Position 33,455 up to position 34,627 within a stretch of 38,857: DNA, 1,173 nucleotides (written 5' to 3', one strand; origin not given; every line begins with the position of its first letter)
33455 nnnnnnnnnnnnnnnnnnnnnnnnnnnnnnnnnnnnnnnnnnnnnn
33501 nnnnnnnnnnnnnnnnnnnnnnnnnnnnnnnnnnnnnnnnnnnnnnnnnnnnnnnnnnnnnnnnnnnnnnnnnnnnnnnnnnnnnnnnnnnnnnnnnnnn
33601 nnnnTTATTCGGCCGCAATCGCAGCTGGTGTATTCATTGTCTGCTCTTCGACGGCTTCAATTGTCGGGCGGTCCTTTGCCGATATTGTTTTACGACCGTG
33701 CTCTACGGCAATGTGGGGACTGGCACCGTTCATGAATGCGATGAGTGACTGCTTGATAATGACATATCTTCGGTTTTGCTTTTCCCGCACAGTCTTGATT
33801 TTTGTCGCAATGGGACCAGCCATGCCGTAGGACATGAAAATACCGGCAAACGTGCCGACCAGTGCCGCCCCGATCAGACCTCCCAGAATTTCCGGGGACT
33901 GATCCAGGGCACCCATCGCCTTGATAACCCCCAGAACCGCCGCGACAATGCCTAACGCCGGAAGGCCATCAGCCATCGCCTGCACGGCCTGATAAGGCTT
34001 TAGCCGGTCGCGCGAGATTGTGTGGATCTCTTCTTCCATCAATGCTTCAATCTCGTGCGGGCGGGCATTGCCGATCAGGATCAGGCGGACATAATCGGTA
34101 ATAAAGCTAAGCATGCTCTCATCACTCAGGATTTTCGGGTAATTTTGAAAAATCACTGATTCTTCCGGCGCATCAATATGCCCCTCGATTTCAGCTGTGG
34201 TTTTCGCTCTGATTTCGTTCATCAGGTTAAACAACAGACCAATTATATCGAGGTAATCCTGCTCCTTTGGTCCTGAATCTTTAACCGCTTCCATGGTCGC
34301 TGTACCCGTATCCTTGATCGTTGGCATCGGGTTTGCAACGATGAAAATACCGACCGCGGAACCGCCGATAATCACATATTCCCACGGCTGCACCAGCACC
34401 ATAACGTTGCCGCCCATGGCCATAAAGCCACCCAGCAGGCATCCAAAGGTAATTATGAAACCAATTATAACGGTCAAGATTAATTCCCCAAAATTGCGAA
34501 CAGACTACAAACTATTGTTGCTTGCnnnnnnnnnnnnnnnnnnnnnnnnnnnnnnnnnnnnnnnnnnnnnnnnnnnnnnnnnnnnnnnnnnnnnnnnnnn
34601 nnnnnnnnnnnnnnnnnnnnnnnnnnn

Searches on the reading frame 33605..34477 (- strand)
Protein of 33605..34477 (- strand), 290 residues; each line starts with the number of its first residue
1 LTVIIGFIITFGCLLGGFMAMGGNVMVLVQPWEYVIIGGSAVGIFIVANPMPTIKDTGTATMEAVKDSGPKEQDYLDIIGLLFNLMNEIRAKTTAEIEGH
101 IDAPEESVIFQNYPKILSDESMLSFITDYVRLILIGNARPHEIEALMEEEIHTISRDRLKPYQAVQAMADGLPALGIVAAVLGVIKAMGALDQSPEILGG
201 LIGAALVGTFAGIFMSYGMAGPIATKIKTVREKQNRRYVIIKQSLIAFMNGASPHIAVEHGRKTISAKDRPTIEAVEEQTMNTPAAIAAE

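Call 3: search_protein_families(library=pfam, proteins=[window:33605-34477:-], max_evalue=1)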
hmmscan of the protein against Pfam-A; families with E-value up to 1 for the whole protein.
window:33605-34477:- (290 aa): 3 families
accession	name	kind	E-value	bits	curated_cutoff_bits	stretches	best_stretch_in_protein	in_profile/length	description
PF20560.3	MotA_N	-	1.4e-29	102.6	27.3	1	4-92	1-90/91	Motility protein A N-terminal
PF01618.21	MotA_ExbB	-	4.6e-13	49.5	22.9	1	135-236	19-123/127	MotA/TolQ/ExbB proton channel family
PF06570.16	DUF1129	-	0.0094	16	29.1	1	162-249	77-162/207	Protein of unknown function (DUF1129)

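Call 4: search_protein_families(library=ncbifam, proteins=[window:33605-34477:-], max_evalue=1)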
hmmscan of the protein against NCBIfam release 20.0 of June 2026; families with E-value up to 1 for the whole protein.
window:33605-34477:- (290 aa): 7 families
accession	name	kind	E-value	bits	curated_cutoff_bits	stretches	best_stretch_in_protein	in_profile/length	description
TIGR03818.1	MotA1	equivalog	1.8e-108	362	303.8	1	1-280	1-280/282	flagellar motor stator protein MotA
NF005997.1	PRK08124.1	equivalog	7.5e-25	87.4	340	1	2-275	4-256/259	flagellar motor stator protein MotA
NF006583.0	PRK09109.1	equivalog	2.1e-19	69.6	237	1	3-256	5-236/246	flagellar motor protein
NF006284.1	PRK08456.1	equivalog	1.3e-11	44.2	380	1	129-256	111-236/252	flagellar motor stator protein MotA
NF006527.0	PRK08990.1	equivalog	1.5e-11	44.1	341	1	125-270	104-247/254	flagellar motor protein PomA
NF005383.1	PRK06926.1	equivalog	5.9e-11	41.9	394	1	5-261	10-246/271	flagellar motor protein MotP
NF005237.0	PRK06743.1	equivalog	0.0012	18.3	373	1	124-232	126-232/277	flagellar motor protein MotP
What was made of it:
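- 33605..34477 (-): motA, first gene of the operon. TIGR03818 E=2e-108 (call 4).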

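Call 52: search_dna_similar(query=window:33605-34477:-, collection=plasmids, mode=protein, max_evalue=1e-20, max_rows=25)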
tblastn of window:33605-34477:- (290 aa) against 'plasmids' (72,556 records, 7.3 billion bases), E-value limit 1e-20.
Records with a match: 237; places in all: 237; records where one place covers at least 80% of the query: 237.
Best place of each record, by identity: 60-80% 7; <60% 230.
By first word of the organism name: Ralstonia 136; Azospirillum 18; Escherichia 11; Sulfitobacter 11; Phyllobacterium 5; Sinorhizobium 5; Salmonella 5; Cupriavidus 4; Burkholderia 3; Caballeronia 3; and 27 more.
By predicted mobility (MOB-suite, as given by PLSDB): mobilizable 120; non-mobilizable 116; conjugative 1.
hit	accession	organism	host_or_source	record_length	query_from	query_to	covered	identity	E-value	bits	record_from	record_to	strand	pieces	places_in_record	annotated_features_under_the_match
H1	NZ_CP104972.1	Phyllobacterium zundukense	Vicia costata,cell culture,root nodule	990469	1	288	99%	66.7%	6e-124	396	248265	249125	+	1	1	motA: flagellar motor stator protein MotA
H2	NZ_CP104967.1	Phyllobacterium sp. A18/5-2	Vicia costata,cell culture,root nodule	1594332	1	287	99%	66.6%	2e-122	392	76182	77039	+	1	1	none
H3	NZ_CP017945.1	Phyllobacterium zundukense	Oxytropis triphylla,cell culture,root ...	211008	1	283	98%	66.4%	4e-123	394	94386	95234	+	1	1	motA: flagellar motor stator protein MotA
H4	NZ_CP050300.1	Phyllobacterium sp. 628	Oxytropis pumilio,cell culture,root ...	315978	1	283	98%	66.4%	1e-122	392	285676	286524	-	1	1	motA: flagellar motor stator protein MotA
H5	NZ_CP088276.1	Phyllobacterium sp. T1293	Melilotus albus,Cell culture,root nodule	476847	1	283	98%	66.1%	7e-123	393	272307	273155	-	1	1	motA: flagellar motor stator protein MotA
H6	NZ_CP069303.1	Shinella sp. PSBB067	monoisolate,Minnesota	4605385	1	282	97%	62.4%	5e-110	356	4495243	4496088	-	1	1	none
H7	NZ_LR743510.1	Methylobacterium bullatum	-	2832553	1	281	97%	60.1%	6e-96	316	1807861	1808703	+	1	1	none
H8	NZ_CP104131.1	Sinorhizobium sp. K101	Phaseolus vulgaris,cell ...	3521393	1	282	97%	59.6%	1e-102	335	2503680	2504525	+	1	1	none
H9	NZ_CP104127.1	Sinorhizobium sp. M103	Phaseolus vulgaris,cell ...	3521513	1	282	97%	59.6%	1e-102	335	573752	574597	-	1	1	none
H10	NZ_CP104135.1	Sinorhizobium sp. C101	Phaseolus vulgaris,cell ...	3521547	1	282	97%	59.6%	1e-102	335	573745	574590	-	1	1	none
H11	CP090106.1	Sinorhizobium meliloti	Medicago,Cell culture,Plant nodule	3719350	1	282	97%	59.6%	1e-102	335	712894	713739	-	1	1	motA: flagellar motor stator protein MotA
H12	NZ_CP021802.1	Sinorhizobium meliloti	Medicago sativa,Single Cell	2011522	1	282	97%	59.2%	5e-101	330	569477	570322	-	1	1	none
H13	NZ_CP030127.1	Indioceanicola profundi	sediment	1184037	1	280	97%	45.4%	1e-65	229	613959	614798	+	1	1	none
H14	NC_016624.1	Azospirillum lipoferum 4B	-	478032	1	290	100%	42.4%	8e-62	218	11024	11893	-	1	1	motA: flagellar motor stator protein MotA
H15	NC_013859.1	Azospirillum sp. B510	-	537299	1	280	97%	43.6%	5e-62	218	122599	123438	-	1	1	motA: flagellar motor stator protein MotA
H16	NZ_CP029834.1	Azospirillum ramasamyi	single cell,Cow dung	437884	1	280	97%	43.2%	3e-67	233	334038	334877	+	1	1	motA: flagellar motor stator protein MotA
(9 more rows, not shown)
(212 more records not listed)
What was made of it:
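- Tried and rejected: MotA was then used as a handle instead (call 52).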

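Call 53: get_annotated_region(hit=H1, flank=5000)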
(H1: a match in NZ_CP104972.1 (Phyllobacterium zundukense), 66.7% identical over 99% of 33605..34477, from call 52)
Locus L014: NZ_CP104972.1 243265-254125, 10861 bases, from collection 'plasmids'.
description: Phyllobacterium zundukense strain A18/3m plasmid p_unnamed1, complete sequence
organism: Phyllobacterium zundukense (NCBI taxid 1867719)
taxonomy: Bacteria; Pseudomonadota; Alphaproteobacteria; Hyphomicrobiales; Phyllobacteriaceae; Phyllobacterium; Phyllobacterium zundukense
host: -; source: Vicia costata,cell culture,root nodule; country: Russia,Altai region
typing (MOB-suite, as given by PLSDB): non-mobilizable
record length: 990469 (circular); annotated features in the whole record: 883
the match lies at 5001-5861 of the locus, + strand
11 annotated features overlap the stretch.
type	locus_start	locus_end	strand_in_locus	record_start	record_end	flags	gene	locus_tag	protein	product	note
CDS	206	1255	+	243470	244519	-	-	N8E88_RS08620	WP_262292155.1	glycosyltransferase family A protein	-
CDS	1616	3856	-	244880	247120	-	-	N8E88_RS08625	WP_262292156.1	rhamnan synthesis F family protein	-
CDS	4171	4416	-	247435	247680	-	-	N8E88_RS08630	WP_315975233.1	DUF1515 family protein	-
CDS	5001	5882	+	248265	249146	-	motA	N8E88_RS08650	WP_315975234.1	flagellar motor stator protein MotA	-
CDS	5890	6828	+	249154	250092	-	-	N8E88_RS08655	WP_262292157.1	FliM/FliN family flagellar motor switch protein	-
CDS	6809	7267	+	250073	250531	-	-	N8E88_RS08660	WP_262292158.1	hypothetical protein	-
CDS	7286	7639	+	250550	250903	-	fliN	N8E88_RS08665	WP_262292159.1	flagellar motor switch protein FliN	GO:0001539 - cilium or flagellum-dependent cell motility [Evidence IEA]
CDS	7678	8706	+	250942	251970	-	-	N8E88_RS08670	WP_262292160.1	flagellar motor switch protein FliG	-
CDS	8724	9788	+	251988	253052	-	-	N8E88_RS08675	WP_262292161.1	EscU/YscU/HrcU family type III secretion system export apparatus switch protein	GO:0009306 - protein secretion [Evidence IEA]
CDS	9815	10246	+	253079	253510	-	-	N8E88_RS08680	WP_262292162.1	hypothetical protein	-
CDS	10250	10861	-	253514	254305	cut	-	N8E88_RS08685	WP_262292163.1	LuxR C-terminal-related transcriptional regulator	GO:0006355 - regulation of DNA-templated transcription [Evidence IEA]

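Call 54: get_annotated_region(hit=H11, flank=5000)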
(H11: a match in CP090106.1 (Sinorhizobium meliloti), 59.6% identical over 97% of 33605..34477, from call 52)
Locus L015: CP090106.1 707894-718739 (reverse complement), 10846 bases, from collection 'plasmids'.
description: Sinorhizobium meliloti strain Ak57 plasmid pSymB, complete sequence
organism: Sinorhizobium meliloti (NCBI taxid 382)
taxonomy: Bacteria; Pseudomonadota; Alphaproteobacteria; Hyphomicrobiales; Rhizobiaceae; Sinorhizobium; Sinorhizobium meliloti
host: -; source: Medicago,Cell culture,Plant nodule; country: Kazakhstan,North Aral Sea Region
typing (MOB-suite, as given by PLSDB): non-mobilizable
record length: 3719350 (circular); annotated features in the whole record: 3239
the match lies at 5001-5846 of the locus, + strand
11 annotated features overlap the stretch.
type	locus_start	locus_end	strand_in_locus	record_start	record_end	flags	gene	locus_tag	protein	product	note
CDS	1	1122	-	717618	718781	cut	-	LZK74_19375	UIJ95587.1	IS4-like element ISRm16 family transposase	-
CDS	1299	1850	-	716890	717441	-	-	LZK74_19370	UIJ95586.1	flagellar protein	-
CDS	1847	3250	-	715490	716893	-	fliI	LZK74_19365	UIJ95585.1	flagellar protein export ATPase FliI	-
CDS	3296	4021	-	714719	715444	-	flgF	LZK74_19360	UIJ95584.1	flagellar basal-body rod protein FlgF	-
CDS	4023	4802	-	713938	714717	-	-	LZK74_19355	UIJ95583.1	DUF1217 domain-containing protein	-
CDS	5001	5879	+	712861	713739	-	motA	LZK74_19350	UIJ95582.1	flagellar motor stator protein MotA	-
CDS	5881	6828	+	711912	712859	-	-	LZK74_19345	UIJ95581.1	flagellar motor switch protein FliM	-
CDS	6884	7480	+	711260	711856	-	fliN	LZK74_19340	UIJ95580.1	flagellar motor switch protein FliN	-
CDS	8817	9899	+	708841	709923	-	flhB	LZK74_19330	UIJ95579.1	flagellar biosynthesis protein FlhB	-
CDS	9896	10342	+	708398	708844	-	-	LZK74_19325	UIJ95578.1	hypothetical protein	-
CDS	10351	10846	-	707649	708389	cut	-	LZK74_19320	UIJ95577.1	helix-turn-helix transcriptional regulator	-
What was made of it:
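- Rhizobiaceae have neither X nor an annotated FliO in these loci and are still flagellated (call 54; established knowledge). In S. meliloti fliI follows flgF, with no fliH annotated (call 54).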

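Call 58: get_annotated_region(hit=H7, flank=5000)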
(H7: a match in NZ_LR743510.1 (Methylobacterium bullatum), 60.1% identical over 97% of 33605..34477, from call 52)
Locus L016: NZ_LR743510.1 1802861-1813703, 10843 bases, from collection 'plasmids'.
description: Methylobacterium bullatum isolate mbul2 plasmid 1
organism: Methylobacterium bullatum (NCBI taxid 570505)
taxonomy: Bacteria; Pseudomonadota; Alphaproteobacteria; Hyphomicrobiales; Methylobacteriaceae; Methylobacterium; Methylobacterium bullatum
host: -; source: -; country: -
typing (MOB-suite, as given by PLSDB): non-mobilizable
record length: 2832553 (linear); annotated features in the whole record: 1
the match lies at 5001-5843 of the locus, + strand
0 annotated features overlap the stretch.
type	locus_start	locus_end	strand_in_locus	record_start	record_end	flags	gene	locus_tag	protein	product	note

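Call 59: get_annotated_region(hit=H6, flank=5000)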
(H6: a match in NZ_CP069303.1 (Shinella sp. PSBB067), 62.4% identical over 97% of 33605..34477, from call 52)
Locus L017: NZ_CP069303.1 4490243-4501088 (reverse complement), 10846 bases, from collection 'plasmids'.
description: Shinella sp. PSBB067 plasmid unnamed1, complete sequence
organism: Shinella sp. PSBB067 (NCBI taxid 2715959)
taxonomy: Bacteria; Pseudomonadota; Alphaproteobacteria; Hyphomicrobiales; Rhizobiaceae; Shinella; Shinella sp. PSBB067
host: -; source: monoisolate,Minnesota; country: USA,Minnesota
typing (MOB-suite, as given by PLSDB): non-mobilizable; mating-pair formation MPF_T
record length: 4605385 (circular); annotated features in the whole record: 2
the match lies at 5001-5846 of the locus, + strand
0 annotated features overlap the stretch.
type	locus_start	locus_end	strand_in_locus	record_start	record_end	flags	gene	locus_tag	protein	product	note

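Call 60: search_protein_families(library=pfam, proteins=[L014:6809-7264:+, L014:5890-6825:+, L015:6884-7477:+], max_evalue=1)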
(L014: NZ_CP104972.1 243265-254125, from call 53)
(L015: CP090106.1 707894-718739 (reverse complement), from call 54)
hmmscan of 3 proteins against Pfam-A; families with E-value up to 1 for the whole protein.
L014:6809-7264:+ (152 aa): 6 families
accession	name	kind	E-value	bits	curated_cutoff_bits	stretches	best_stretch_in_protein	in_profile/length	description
PF05549.16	Allexi_40kDa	-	0.039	13.9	26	1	42-138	76-170/271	Allexivirus 40kDa protein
PF24862.1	SUS_EPBD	-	0.051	14.5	27.7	1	32-97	4-67/88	Sucrose synthase EPBD domain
PF21111.3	CDI_toxin_EC869_like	-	0.056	14.1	27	1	71-125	47-101/123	CDI toxin restriction endonuclease-like domain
PF14584.11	DUF4446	-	0.069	13.6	27.4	1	7-89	3-83/150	Protein of unknown function (DUF4446)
PF07889.17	DUF1664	-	0.077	13.5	34.6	1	32-113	33-114/124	Protein of unknown function (DUF1664)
PF24627.1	PUMA_CC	-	0.12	12.8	30.1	1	56-105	20-69/74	PUMA coiled-coil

L014:5890-6825:+ (312 aa): 2 families
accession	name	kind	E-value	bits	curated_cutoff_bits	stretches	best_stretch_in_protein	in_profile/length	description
PF01052.25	FliMN_C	-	4.4e-13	49.4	23.8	1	229-299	2-72/73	Type III flagellar switch regulator (C-ring) FliN C-term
PF02154.20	FliM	-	0.00013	22.4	27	1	19-205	5-190/192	Flagellar motor switch protein FliM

L015:6884-7477:+ (198 aa): 1 family
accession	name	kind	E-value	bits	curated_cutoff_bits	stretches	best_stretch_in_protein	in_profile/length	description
PF01052.25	FliMN_C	-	9.9e-17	61.1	23.8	1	121-192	2-70/73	Type III flagellar switch regulator (C-ring) FliN C-term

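Call 64: search_dna_similar(query=L014:6809-7264:+, collection=plasmids, mode=protein, max_evalue=0.1, max_rows=30)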
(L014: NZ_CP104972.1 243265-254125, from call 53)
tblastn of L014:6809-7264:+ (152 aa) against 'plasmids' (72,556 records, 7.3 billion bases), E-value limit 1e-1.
Records with a match: 5; places in all: 5; records where one place covers at least 80% of the query: 5.
Best place of each record, by identity: >=99% 1; 60-80% 3; <60% 1.
By first word of the organism name: Phyllobacterium 5.
By predicted mobility (MOB-suite, as given by PLSDB): non-mobilizable 4; mobilizable 1.
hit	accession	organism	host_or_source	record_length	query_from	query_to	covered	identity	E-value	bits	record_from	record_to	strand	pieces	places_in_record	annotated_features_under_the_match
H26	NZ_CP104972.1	Phyllobacterium zundukense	Vicia costata,cell culture,root nodule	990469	1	152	100%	100.0%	8e-69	231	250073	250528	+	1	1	hypothetical protein | FliM/FliN family flagellar motor switch protein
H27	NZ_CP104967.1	Phyllobacterium sp. A18/5-2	Vicia costata,cell culture,root nodule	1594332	1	152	100%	75.5%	3e-49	175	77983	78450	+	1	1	none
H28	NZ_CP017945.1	Phyllobacterium zundukense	Oxytropis triphylla,cell culture,root ...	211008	1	152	100%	65.6%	2e-41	153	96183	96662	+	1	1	hypothetical protein | FliM/FliN family flagellar motor switch protein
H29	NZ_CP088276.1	Phyllobacterium sp. T1293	Melilotus albus,Cell culture,root nodule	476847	1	152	100%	65.0%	4e-38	144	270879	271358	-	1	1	hypothetical protein | FliM/FliN family flagellar motor switch protein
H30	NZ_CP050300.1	Phyllobacterium sp. 628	Oxytropis pumilio,cell culture,root ...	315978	1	152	100%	58.4%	2e-34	133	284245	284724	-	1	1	hypothetical protein | FliM/FliN family flagellar motor switch protein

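Call 65: get_annotated_region(hit=H28, flank=1500)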
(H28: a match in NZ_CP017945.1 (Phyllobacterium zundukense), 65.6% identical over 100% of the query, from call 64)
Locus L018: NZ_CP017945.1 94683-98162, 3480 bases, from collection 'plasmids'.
description: Phyllobacterium zundukense strain Tri-48 plasmid unnamed5, complete sequence
organism: Phyllobacterium zundukense (NCBI taxid 1867719)
taxonomy: Bacteria; Pseudomonadota; Alphaproteobacteria; Hyphomicrobiales; Phyllobacteriaceae; Phyllobacterium; Phyllobacterium zundukense
host: -; source: Oxytropis triphylla,cell culture,root nodule; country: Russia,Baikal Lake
typing (MOB-suite, as given by PLSDB): non-mobilizable
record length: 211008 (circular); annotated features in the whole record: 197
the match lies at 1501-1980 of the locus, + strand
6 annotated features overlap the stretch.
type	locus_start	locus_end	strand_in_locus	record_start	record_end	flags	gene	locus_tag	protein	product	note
CDS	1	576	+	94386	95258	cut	motA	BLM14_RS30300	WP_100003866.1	flagellar motor stator protein MotA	-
CDS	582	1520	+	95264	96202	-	-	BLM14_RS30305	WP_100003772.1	FliM/FliN family flagellar motor switch protein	-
CDS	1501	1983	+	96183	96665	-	-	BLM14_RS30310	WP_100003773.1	hypothetical protein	-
CDS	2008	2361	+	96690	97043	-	fliN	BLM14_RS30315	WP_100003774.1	flagellar motor switch protein FliN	GO:0001539 - cilium or flagellum-dependent cell motility [Evidence IEA]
CDS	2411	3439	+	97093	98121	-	-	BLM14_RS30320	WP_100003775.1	flagellar motor switch protein FliG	-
CDS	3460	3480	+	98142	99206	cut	-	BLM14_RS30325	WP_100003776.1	EscU/YscU/HrcU family type III secretion system export apparatus switch protein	GO:0009306 - protein secretion [Evidence IEA]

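Call 66: get_annotated_region(hit=H29, flank=1500)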
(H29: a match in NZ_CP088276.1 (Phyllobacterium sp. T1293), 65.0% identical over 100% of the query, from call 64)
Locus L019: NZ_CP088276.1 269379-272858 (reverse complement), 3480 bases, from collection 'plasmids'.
description: Phyllobacterium sp. T1293 plasmid pT1293b, complete sequence
organism: Phyllobacterium sp. T1293 (NCBI taxid 555317)
taxonomy: Bacteria; Pseudomonadota; Alphaproteobacteria; Hyphomicrobiales; Phyllobacteriaceae; Phyllobacterium; Phyllobacterium sp. T1293
host: -; source: Melilotus albus,Cell culture,root nodule; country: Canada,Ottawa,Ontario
typing (MOB-suite, as given by PLSDB): non-mobilizable
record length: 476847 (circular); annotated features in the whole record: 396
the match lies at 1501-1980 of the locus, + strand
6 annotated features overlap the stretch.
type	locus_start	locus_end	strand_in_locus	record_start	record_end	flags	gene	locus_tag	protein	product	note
CDS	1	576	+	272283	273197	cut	motA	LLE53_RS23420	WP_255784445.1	flagellar motor stator protein MotA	-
CDS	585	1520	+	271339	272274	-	-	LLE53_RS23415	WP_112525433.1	FliM/FliN family flagellar motor switch protein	-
CDS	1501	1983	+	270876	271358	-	-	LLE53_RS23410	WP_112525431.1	hypothetical protein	-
CDS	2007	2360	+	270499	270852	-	fliN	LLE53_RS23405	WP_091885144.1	flagellar motor switch protein FliN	GO:0001539 - cilium or flagellum-dependent cell motility [Evidence IEA]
CDS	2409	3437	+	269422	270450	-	-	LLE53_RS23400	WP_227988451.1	flagellar motor switch protein FliG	-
CDS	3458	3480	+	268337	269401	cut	-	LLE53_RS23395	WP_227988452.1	EscU/YscU/HrcU family type III secretion system export apparatus switch protein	GO:0009306 - protein secretion [Evidence IEA]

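Call 67: get_annotated_region(hit=H30, flank=1500)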
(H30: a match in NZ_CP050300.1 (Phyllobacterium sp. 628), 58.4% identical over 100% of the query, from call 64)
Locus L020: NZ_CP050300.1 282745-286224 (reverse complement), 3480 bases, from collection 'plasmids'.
description: Phyllobacterium sp. 628 plasmid p_3, complete sequence
organism: Phyllobacterium sp. 628 (NCBI taxid 2718938)
taxonomy: Bacteria; Pseudomonadota; Alphaproteobacteria; Hyphomicrobiales; Phyllobacteriaceae; Phyllobacterium; Phyllobacterium sp. 628
host: -; source: Oxytropis pumilio,cell culture,root nodule; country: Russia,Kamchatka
typing (MOB-suite, as given by PLSDB): non-mobilizable
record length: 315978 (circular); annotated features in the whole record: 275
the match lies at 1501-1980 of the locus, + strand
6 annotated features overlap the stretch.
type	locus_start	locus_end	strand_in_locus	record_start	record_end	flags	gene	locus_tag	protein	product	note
CDS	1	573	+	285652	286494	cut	motA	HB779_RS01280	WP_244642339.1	flagellar motor stator protein MotA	-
CDS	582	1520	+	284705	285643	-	-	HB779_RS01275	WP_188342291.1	FliM/FliN family flagellar motor switch protein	-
CDS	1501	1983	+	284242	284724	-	-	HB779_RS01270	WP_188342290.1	hypothetical protein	-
CDS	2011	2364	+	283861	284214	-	fliN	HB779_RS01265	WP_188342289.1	flagellar motor switch protein FliN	GO:0001539 - cilium or flagellum-dependent cell motility [Evidence IEA]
CDS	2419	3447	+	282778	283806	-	-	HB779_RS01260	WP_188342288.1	flagellar motor switch protein FliG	-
CDS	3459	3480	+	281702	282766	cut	flhB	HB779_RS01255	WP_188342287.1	flagellar biosynthesis protein FlhB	GO:0001539 - cilium or flagellum-dependent cell motility [Evidence IEA]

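Call 68: get_annotated_region(hit=H27, flank=1500)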
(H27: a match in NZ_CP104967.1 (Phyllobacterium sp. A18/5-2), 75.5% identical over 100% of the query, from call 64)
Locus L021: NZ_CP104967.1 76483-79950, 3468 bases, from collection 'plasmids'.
description: Phyllobacterium sp. A18/5-2 plasmid p_unnamed1, complete sequence
organism: Phyllobacterium sp. A18/5-2 (NCBI taxid 2978392)
taxonomy: Bacteria; Pseudomonadota; Alphaproteobacteria; Hyphomicrobiales; Phyllobacteriaceae; Phyllobacterium; Phyllobacterium sp. A18/5-2
host: -; source: Vicia costata,cell culture,root nodule; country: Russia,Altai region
typing (MOB-suite, as given by PLSDB): mobilizable; relaxase MOBP
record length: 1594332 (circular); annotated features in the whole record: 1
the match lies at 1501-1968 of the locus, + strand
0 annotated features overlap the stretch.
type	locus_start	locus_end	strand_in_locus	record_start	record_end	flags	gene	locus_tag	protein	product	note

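Call 72: get_annotated_region(hit=H14, flank=5000)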
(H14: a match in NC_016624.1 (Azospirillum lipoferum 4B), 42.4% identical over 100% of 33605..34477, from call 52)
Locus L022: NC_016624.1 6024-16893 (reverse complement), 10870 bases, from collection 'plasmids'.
description: Azospirillum lipoferum 4B plasmid AZO_p5, complete sequence
organism: Azospirillum lipoferum 4B (NCBI taxid 862719)
taxonomy: Bacteria; Pseudomonadota; Alphaproteobacteria; Rhodospirillales; Azospirillaceae; Azospirillum; Azospirillum lipoferum; Azospirillum lipoferum 4B
host: -; source: -; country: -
typing (MOB-suite, as given by PLSDB): mobilizable; relaxase MOBP
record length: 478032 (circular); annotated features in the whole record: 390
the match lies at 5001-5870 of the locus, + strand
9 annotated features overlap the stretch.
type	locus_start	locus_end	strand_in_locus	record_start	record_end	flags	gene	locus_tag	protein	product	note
CDS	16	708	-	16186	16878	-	flgA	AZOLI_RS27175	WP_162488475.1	flagellar basal body P-ring formation chaperone FlgA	GO:0001539 - cilium or flagellum-dependent cell motility [Evidence IEA]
CDS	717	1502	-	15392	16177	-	flgG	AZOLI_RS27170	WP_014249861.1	flagellar basal-body rod protein FlgG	GO:0071973 - bacterial-type flagellum-dependent cell motility [Evidence IEA]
CDS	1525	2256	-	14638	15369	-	flgF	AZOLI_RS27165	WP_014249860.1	flagellar basal-body rod protein FlgF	GO:0001539 - cilium or flagellum-dependent cell motility [Evidence IEA]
CDS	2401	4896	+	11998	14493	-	-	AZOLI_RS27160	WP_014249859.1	hypothetical protein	-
CDS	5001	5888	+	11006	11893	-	motA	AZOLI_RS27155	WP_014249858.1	flagellar motor stator protein MotA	-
CDS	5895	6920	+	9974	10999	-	-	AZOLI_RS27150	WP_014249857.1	flagellar motor protein MotB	-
CDS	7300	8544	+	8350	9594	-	-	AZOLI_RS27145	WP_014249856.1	flagellar hook protein FlgE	GO:0071973 - bacterial-type flagellum-dependent cell motility [Evidence IEA]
CDS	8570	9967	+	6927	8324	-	flgK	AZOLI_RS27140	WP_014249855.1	flagellar hook-associated protein FlgK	GO:0001539 - cilium or flagellum-dependent cell motility [Evidence IEA]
CDS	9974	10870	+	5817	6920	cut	-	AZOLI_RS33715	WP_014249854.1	flagellin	GO:0071973 - bacterial-type flagellum-dependent cell motility [Evidence IEA]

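Call 73: get_annotated_region(hit=H16, flank=5000)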
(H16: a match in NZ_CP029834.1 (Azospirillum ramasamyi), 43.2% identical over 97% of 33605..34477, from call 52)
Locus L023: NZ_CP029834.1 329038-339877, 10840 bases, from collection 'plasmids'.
description: Azospirillum ramasamyi strain M2T2B2 plasmid unnamed4, complete sequence
organism: Azospirillum ramasamyi (NCBI taxid 682998)
taxonomy: Bacteria; Pseudomonadota; Alphaproteobacteria; Rhodospirillales; Azospirillaceae; Azospirillum; Azospirillum ramasamyi
host: -; source: single cell,Cow dung; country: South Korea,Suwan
typing (MOB-suite, as given by PLSDB): non-mobilizable
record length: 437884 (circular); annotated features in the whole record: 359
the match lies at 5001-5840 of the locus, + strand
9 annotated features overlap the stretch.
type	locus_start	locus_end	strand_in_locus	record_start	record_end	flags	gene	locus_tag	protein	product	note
CDS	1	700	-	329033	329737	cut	flgA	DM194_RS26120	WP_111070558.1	flagellar basal body P-ring formation chaperone FlgA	GO:0001539 - cilium or flagellum-dependent cell motility [Evidence IEA]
CDS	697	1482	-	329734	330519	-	flgG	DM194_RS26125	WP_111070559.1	flagellar basal-body rod protein FlgG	GO:0071973 - bacterial-type flagellum-dependent cell motility [Evidence IEA]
CDS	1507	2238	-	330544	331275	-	flgF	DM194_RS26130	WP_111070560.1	flagellar basal-body rod protein FlgF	GO:0001539 - cilium or flagellum-dependent cell motility [Evidence IEA]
CDS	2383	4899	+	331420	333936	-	-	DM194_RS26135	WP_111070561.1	hypothetical protein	-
CDS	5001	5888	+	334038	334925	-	motA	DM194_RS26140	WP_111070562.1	flagellar motor stator protein MotA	-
CDS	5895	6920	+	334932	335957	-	-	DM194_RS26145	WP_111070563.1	flagellar motor protein MotB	-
CDS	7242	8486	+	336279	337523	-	-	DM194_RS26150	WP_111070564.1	flagellar hook protein FlgE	GO:0071973 - bacterial-type flagellum-dependent cell motility [Evidence IEA]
CDS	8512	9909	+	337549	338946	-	flgK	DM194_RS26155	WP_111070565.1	flagellar hook-associated protein FlgK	GO:0001539 - cilium or flagellum-dependent cell motility [Evidence IEA]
CDS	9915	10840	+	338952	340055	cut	-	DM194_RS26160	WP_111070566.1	flagellin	GO:0071973 - bacterial-type flagellum-dependent cell motility [Evidence IEA]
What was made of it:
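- Tried and rejected: Azospirillum loci have a different synteny (motA-motB) and were not informative (calls 72, 73).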
